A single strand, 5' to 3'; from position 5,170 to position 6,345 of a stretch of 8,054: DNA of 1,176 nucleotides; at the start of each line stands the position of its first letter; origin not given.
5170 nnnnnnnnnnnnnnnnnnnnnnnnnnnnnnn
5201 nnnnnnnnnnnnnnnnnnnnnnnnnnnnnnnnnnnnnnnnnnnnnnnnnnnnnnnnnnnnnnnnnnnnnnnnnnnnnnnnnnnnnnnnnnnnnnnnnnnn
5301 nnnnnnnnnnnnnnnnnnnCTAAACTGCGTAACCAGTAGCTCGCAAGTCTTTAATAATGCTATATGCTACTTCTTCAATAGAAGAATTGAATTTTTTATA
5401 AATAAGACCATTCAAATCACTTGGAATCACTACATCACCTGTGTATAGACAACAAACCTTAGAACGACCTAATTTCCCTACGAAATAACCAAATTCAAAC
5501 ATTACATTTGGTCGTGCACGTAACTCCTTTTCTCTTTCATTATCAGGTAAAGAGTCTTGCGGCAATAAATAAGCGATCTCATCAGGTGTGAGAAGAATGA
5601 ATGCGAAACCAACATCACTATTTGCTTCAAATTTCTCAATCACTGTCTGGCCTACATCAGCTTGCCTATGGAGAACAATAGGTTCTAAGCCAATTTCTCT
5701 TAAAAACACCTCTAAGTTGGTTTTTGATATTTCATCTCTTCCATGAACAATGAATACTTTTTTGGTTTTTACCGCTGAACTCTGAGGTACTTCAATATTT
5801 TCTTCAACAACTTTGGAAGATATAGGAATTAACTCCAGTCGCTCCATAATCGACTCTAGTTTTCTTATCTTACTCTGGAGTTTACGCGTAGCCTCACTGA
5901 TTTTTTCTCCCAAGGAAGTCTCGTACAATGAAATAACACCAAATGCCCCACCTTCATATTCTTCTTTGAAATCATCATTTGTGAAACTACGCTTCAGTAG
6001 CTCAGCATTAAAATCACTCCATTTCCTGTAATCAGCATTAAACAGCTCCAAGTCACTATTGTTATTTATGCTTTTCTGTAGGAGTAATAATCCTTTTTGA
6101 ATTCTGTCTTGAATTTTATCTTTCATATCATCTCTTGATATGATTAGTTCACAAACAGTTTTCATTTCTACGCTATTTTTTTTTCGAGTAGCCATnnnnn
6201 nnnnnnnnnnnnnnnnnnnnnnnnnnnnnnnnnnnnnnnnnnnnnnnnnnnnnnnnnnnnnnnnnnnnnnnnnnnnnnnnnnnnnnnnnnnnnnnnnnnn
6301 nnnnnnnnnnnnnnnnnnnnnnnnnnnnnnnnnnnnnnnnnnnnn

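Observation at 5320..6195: Candidate undescribed defence gene: TIR-like domain fused to an unassigned N-terminal domain in the satellite cargo position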

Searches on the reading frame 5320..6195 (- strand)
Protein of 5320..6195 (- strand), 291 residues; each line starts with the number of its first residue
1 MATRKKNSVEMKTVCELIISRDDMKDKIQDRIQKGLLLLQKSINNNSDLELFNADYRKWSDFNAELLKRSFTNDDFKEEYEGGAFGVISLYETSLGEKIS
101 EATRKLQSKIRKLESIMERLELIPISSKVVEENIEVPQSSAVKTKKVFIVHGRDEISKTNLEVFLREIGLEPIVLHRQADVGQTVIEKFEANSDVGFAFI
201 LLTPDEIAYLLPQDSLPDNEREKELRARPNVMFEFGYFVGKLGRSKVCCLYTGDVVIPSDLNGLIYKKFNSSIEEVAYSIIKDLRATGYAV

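Call 3: search_protein_families(library=pfam, proteins=[window:5320-6195:-], max_evalue=0.01)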
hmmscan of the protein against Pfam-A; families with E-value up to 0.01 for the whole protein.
window:5320-6195:- (291 aa): 1 family
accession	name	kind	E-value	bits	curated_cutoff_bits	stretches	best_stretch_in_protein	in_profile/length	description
PF10137.14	CAP12-PCTIR_TIR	-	1.2e-33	116.1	24.7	1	146-270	1-118/119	CAP12/Pycsar effector protein, TIR domain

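Call 4: search_protein_families(library=padloc, proteins=[window:5320-6195:-], max_evalue=1)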
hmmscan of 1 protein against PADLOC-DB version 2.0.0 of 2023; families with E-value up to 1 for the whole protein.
window:5320-6195:- (291 aa): 9 families
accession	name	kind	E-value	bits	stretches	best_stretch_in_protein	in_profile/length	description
PDLC05005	PDC-S35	-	6.9e-67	223.9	1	39-291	10-257/264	-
PDLC05004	PDC-S35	-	1.5e-60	203.1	1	40-291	11-259/265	-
PDLC05007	PDC-S35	-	1.5e-57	193.4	1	97-291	92-272/278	-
PDLC05006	PDC-S35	-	5.6e-43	145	1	132-291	70-226/231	-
PDLC05003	PDC-S35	-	9.2e-41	138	1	114-290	61-234/245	-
PDLC00729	Effector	-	2.2e-12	45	1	220-281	73-134/310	TIR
PDLC00731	Effector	-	1.3e-08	32.2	1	212-270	217-276/306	TIR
PDLC02371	PycTIR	-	9.8e-08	29.7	1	144-273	151-263/288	-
PDLC00732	Effector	-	2.6e-07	27.9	1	196-272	205-274/301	TIR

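Call 5: search_protein_families(library=ncbifam, proteins=[window:5320-6195:-], max_evalue=1)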
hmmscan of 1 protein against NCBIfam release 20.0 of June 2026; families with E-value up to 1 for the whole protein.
window:5320-6195:- (291 aa): 3 families
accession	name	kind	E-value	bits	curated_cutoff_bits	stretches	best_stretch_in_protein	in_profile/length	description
NF050171.1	CDNTAsCap12CFB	equivalog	6.7e-11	42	450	1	221-277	74-130/305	CBASS system CD-NTase-associated NAD(+) hydrolase Cap12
NF050172.1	CDNTAsCap12CFB2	equivalog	1.2e-08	34.6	450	1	221-275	71-126/312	CBASS system CD-NTase-associated NAD(+) hydrolase Cap12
NF053782.1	ChlnTransRegdde3219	equivalog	0.0085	15.6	450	1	70-148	63-141/278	choline utilization transcriptional activator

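Call 13: find_homologous_proteins(query=window:5320-6195:-, max_evalue=0.001)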
Query window:5320-6195:- (291 aa): 4658 proteins with E <= 0.001 among 5966 candidates; the best 120 are listed.
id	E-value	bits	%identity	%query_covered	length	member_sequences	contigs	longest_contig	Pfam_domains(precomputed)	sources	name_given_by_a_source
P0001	3.9e-181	618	99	100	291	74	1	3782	PF10137.15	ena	-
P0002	8.5e-167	571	90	100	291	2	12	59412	PF10137.15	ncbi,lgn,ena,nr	ncbi:TPA: nucleotide-binding protein [Klebsiella oxytoca]|nr:nucleotide-binding protein [Klebsiella 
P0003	1.2e-166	571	89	100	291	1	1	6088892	PF10137.15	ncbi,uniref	ncbi:TIR domain-containing protein [Klebsiella oxytoca]|uniref:TIR domain-containing protein n=1 Tax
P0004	2.3e-166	570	89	100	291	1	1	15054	PF10137.15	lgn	-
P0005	3.3e-166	569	89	100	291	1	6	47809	PF10137.15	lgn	-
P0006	4.2e-166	569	89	100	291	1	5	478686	PF10137.15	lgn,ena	-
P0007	4.2e-166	569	100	90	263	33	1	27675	PF10137.15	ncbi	ncbi:TPA: TIR domain-containing protein, partial [Escherichia coli]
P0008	3.5e-151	520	82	100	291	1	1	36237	PF10137.15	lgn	-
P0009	2.2e-146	504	79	100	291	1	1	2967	PF10137.15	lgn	-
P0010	2.3e-145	501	80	100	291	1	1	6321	PF10137.15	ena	-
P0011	3.2e-145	500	79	100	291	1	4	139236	PF10137.15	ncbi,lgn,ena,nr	ncbi:TPA: nucleotide-binding protein [Escherichia coli]|nr:nucleotide-binding protein [Escherichia c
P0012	6.7e-145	499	79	100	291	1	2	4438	PF10137.15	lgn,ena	-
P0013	7.6e-145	499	79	100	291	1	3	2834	PF10137.15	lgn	-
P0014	1.2e-144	499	79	100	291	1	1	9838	PF10137.15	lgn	-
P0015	1.5e-144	498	79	100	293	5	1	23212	PF10137.15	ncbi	ncbi:TIR domain-containing protein [Escherichia coli]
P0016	6.8e-142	490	76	100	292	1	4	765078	PF10137.15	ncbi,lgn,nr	ncbi:TPA: nucleotide-binding protein [Citrobacter amalonaticus]|nr:nucleotide-binding protein [Citro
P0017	6.2e-140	483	75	100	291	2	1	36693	PF10137.15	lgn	-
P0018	3.1e-137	474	75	100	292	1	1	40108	PF10137.15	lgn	-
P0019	4.4e-137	474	75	100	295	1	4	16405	PF10137.15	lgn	-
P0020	1.7e-135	469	81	92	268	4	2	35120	PF10137.15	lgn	-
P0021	5.3e-131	454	77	92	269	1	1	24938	PF10137.15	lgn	-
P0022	1.1e-125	436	69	100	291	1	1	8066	PF10137.15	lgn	-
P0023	7.4e-113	394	65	97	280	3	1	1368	PF10137.15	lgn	-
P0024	7.0e-111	388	61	100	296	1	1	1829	PF10137.15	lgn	-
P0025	4.1e-110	385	61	100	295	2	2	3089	PF10137.15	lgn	-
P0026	5.7e-110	385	62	100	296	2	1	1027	PF10137.15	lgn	-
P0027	7.1e-110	385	61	100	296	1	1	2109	PF10137.15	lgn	-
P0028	1.1e-109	384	62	100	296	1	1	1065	PF10137.15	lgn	-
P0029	1.5e-109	384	61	100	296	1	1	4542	PF10137.15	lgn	-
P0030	1.6e-109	384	61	100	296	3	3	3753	PF10137.15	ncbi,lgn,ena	-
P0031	2.1e-109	383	62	100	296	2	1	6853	PF10137.15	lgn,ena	-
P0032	3.5e-109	382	61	100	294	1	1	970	PF10137.15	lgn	-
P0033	3.6e-109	382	60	100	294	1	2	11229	PF10137.15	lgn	-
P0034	5.3e-109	382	59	100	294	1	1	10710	PF10137.15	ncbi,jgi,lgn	-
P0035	7.7e-109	381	62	100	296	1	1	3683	PF10137.15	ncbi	-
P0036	8.7e-109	381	62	100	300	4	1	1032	PF10137.15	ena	-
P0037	9.0e-109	381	62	100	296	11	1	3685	PF10137.15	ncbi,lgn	-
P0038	9.8e-109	381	61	100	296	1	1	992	PF10137.15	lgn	-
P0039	1.4e-108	380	61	100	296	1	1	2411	PF10137.15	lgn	-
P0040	1.5e-108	380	61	100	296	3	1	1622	PF10137.15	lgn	-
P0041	1.9e-108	380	61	100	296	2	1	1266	PF10137.15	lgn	-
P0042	2.7e-108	379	59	100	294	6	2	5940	PF10137.15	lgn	-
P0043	2.8e-108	379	60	100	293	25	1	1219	PF10137.15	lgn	-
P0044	2.9e-108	379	61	100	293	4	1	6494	PF10137.15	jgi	-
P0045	3.1e-108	379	60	100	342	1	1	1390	PF10137.15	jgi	-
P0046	3.1e-108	379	62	100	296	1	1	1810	PF10137.15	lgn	-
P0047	3.7e-108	379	61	100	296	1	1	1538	PF10137.15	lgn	-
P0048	5.0e-108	379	59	100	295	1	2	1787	PF10137.15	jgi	jgi:predicted nucleotide-binding protein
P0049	6.6e-108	378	61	100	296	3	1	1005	PF10137.15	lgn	-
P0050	9.7e-108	378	61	100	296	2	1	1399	PF10137.15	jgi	jgi:predicted nucleotide-binding protein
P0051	1.0e-107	378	61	100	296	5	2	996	PF10137.15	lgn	-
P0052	1.2e-107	377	59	100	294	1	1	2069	PF10137.15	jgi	jgi:predicted nucleotide-binding protein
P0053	1.2e-107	377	61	100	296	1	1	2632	PF10137.15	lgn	-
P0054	1.4e-107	377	61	100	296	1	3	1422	PF10137.15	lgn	-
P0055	1.4e-107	377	60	100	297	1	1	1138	PF10137.15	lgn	-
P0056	2.1e-107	377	61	100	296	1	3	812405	PF10137.15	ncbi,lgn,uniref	ncbi:TIR domain-containing protein [Plesiomonas shigelloides]|uniref:TIR domain-containing protein n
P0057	3.6e-107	376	61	100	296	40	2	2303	PF10137.15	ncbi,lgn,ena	-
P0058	4.4e-107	375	60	100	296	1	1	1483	PF10137.15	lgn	-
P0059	5.5e-107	375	60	100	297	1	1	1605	PF10137.15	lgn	-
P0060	6.1e-107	375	59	100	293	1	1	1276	PF10137.15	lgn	-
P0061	8.9e-107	374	58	100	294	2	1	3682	PF10137.15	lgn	-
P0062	9.6e-107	374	58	100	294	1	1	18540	PF10137.15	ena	-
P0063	1.1e-106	374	60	100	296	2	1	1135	PF10137.15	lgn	-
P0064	1.1e-106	374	57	100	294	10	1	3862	PF10137.15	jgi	-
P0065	1.1e-106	374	59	100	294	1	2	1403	PF10137.15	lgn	-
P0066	1.2e-106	374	59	100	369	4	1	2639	PF10137.15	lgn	-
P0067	1.2e-106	374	58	99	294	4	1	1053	PF10137.15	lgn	-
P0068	1.4e-106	374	59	100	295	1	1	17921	PF10137.15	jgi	jgi:predicted nucleotide-binding protein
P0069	2.3e-106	373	58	100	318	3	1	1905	PF10137.15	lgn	-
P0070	2.9e-106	373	60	100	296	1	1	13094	PF10137.15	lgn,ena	-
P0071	3.6e-106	372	57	100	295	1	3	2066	PF10137.15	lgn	-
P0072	4.3e-106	372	58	100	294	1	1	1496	PF10137.15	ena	-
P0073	4.7e-106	372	58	100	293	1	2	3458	PF10137.15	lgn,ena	-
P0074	5.4e-106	372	58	100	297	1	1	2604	PF10137.15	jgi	-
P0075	5.9e-106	372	57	100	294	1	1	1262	PF10137.15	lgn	-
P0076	7.2e-106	371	59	96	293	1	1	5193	PF10137.15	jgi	-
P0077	8.0e-106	371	60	100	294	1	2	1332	PF10137.15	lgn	-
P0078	8.7e-106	371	59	100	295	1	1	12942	PF10137.15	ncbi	ncbi:MAG: TIR domain-containing protein [Burkholderiales bacterium]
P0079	9.8e-106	371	59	100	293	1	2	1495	PF10137.15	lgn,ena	-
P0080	1.0e-105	371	59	100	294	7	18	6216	PF10137.15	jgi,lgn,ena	jgi:predicted nucleotide-binding protein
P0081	1.2e-105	371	59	95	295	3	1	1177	PF10137.15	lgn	-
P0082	1.8e-105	370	60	100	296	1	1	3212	PF10137.15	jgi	jgi:predicted nucleotide-binding protein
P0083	2.3e-105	370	58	100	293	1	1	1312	PF10137.15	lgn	-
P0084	2.9e-105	370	58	100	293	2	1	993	PF10137.15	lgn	-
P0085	3.0e-105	369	60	100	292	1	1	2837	PF10137.15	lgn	-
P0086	3.1e-105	369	57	100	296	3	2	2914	PF10137.15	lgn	-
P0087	3.3e-105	369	57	100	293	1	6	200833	PF10137.15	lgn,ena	-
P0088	3.5e-105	369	59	100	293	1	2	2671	PF10137.15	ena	-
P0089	3.9e-105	369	58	100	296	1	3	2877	PF10137.15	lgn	-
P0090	4.4e-105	369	57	100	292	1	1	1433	PF10137.15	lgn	-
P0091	4.7e-105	369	58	100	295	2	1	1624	PF10137.15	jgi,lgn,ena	-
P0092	4.8e-105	369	59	100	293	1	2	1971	PF10137.15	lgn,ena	-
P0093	4.8e-105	369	59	100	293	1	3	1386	PF10137.15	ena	-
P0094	4.9e-105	369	59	100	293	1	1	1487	PF10137.15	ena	-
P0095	4.9e-105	369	57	100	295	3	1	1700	PF10137.15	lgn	-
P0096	5.3e-105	369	57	100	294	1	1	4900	PF10137.15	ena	-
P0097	5.4e-105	369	60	99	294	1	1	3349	PF10137.15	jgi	-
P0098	6.0e-105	368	57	100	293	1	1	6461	PF10137.15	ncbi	-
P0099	6.4e-105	368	59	100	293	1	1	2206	PF10137.15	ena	-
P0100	6.5e-105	368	59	100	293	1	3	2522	PF10137.15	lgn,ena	-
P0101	6.5e-105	368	58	100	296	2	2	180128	PF10137.15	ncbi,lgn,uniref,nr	ncbi:nucleic acid-binding protein [Aeromonas diversa CDC 2478-85]|uniref:Nucleic acid-binding protei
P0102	6.8e-105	368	60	95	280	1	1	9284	PF10137.15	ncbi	ncbi:MAG: TIR domain-containing protein, partial [Burkholderiales bacterium]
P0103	7.1e-105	368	58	98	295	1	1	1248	PF10137.15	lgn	-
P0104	7.6e-105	368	58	99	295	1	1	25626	PF10137.15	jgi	jgi:predicted nucleotide-binding protein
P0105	7.9e-105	368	57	100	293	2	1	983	PF10137.15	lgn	-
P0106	8.6e-105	368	58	100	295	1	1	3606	PF10137.15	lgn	-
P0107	8.7e-105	368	59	100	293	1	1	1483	PF10137.15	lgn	-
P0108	8.8e-105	368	59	100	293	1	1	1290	PF10137.15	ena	-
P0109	8.8e-105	368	58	98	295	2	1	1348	PF10137.15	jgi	-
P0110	8.8e-105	368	59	100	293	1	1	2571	PF10137.15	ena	-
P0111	1.0e-104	368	59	100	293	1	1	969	PF10137.15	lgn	-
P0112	1.5e-104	367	60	100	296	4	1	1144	PF10137.15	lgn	-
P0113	1.5e-104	367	60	100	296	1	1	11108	PF10137.15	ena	-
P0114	1.7e-104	367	59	100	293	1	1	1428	PF10137.15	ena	-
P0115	1.7e-104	367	57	100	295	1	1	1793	PF10137.15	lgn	-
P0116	1.8e-104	367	58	100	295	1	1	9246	PF10137.15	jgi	jgi:predicted nucleotide-binding protein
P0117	2.0e-104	367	59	96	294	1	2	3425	PF10137.15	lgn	-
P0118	2.1e-104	367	60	100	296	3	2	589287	PF10137.15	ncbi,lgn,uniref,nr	ncbi:nucleotide-binding protein [Aeromonas hydrophila]|uniref:nucleotide-binding protein n=1 Tax=Aer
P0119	2.5e-104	366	57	100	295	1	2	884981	PF10137.15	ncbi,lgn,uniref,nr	ncbi:TIR domain-containing protein [Pseudomonas paralactis]|uniref:Nucleic acid-binding protein n=1 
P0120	2.6e-104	366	60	100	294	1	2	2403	PF10137.15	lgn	-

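Call 17: search_solved_structures(query=A1, max_evalue=1, show_alignments=4)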
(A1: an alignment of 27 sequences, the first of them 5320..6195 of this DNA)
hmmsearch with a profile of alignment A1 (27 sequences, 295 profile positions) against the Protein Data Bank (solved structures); distinct sequences matched with E-value up to 1: 4.
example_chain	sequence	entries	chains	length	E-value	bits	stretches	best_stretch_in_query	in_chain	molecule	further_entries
9lmq_A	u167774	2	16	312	1.2e-06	31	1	229-275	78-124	CD-NTase-associated protein 12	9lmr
7un8_A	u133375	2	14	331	5.5e-05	25.6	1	214-275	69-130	CD-NTase-associated protein 12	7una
8jsj_A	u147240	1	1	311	0.0016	20.9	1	227-275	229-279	PycTIR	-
7un9_A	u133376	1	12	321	0.42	12.9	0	215-249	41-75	CD-NTase-associated protein 12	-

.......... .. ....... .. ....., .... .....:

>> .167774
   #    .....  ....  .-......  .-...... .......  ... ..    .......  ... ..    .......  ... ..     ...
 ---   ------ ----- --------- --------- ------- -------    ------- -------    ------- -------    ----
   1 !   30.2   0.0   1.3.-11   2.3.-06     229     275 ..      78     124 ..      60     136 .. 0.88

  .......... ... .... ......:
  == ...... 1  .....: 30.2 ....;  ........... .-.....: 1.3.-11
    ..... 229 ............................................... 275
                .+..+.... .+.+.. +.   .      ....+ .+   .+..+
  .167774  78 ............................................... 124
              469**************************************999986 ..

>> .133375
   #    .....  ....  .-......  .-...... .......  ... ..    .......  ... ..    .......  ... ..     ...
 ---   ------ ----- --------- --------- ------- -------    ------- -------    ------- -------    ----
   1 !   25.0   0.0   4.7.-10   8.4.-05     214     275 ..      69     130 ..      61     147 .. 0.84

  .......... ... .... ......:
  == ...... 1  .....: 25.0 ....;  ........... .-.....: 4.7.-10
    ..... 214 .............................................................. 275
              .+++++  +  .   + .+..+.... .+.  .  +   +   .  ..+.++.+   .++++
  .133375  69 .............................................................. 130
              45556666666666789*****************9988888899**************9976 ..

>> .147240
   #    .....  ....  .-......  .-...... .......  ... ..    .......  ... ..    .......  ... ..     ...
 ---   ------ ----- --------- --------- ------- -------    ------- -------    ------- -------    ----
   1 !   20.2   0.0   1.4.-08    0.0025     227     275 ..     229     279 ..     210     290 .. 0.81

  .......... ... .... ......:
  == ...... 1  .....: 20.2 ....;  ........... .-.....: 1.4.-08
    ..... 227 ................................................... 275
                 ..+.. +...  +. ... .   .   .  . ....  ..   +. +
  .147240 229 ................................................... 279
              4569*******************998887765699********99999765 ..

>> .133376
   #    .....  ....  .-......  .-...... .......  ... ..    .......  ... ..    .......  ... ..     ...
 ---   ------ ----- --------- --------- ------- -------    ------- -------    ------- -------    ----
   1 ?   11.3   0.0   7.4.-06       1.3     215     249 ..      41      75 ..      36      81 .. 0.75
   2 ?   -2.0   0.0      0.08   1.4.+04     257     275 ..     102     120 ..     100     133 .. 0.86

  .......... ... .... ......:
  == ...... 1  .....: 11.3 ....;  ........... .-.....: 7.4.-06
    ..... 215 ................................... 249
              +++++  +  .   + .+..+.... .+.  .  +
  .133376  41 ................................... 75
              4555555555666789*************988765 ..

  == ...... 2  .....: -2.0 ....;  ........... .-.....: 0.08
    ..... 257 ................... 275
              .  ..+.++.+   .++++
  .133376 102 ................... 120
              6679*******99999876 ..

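Call 30: predict_structure(alignment_id=A1)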
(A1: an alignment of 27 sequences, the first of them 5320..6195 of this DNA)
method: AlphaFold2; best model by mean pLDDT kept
length: 291 residues; sequences in the alignment: 27
mean_pLDDT: 74.3   pTM: 0.44
mean pLDDT of the five models: 74.3, 69.5, 69.1, 67.1, 57.4
residues with pLDDT >= 90: 34; 70-90: 163; 50-70: 63; < 50: 31
segments of 3 or more residues with pLDDT < 50: 1-12, 84-88, 131-142
pLDDT, mean of each block of 10 residues (from residue 1): 37 72 88 90 86 91 91 86 56 80 89 88 69 37 72 77 88 71 70 80 64 64 57 73 81 65 71 83 80 74
secondary structure, 60 per line:
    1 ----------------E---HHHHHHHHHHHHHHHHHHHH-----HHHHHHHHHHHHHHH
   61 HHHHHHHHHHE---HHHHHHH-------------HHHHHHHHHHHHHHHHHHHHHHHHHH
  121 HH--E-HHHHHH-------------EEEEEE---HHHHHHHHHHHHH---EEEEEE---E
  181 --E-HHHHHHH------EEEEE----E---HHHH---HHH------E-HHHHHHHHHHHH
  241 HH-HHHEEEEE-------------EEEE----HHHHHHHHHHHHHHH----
elements in order: H21-40 H46-70 H75-81 H95-122 H127-132 E146-151 H155-167 E171-176 H185-191 E198-202 H211-214 H229-242 E247-251 E265-268 H273-287
